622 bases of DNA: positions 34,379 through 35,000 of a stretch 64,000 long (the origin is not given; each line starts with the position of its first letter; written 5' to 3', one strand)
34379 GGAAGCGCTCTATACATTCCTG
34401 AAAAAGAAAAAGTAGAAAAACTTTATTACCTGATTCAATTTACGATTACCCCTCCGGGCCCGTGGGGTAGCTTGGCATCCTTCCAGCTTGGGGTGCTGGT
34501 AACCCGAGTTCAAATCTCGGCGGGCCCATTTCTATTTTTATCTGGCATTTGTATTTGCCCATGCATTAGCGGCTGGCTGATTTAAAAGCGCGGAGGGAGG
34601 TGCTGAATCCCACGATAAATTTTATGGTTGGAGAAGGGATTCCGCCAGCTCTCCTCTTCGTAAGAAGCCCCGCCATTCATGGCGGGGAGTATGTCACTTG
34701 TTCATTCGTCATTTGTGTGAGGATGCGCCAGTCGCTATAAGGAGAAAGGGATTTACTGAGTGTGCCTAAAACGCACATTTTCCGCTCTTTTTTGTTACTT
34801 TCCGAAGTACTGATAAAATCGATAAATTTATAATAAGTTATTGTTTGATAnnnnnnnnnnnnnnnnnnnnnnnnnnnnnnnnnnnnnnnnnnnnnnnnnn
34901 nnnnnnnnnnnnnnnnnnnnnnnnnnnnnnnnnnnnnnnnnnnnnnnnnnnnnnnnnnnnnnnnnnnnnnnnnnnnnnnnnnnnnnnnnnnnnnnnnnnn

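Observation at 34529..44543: A ~10-kb AT-rich accessory island immediately 3' of tRNA-Pro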

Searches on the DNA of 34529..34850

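Call 72: search_rna_families(source=window, start=34529, end=34850, threshold=evalue, max_evalue=1, show_alignments=2)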
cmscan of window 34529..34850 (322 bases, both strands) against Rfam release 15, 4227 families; matches with E-value up to 1: 1.
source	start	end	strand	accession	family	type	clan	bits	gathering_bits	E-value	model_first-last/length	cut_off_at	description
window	34593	34710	+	RF00062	HgcC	Gene;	-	38.5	50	1.3e-07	1-130/130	no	HgcC family RNA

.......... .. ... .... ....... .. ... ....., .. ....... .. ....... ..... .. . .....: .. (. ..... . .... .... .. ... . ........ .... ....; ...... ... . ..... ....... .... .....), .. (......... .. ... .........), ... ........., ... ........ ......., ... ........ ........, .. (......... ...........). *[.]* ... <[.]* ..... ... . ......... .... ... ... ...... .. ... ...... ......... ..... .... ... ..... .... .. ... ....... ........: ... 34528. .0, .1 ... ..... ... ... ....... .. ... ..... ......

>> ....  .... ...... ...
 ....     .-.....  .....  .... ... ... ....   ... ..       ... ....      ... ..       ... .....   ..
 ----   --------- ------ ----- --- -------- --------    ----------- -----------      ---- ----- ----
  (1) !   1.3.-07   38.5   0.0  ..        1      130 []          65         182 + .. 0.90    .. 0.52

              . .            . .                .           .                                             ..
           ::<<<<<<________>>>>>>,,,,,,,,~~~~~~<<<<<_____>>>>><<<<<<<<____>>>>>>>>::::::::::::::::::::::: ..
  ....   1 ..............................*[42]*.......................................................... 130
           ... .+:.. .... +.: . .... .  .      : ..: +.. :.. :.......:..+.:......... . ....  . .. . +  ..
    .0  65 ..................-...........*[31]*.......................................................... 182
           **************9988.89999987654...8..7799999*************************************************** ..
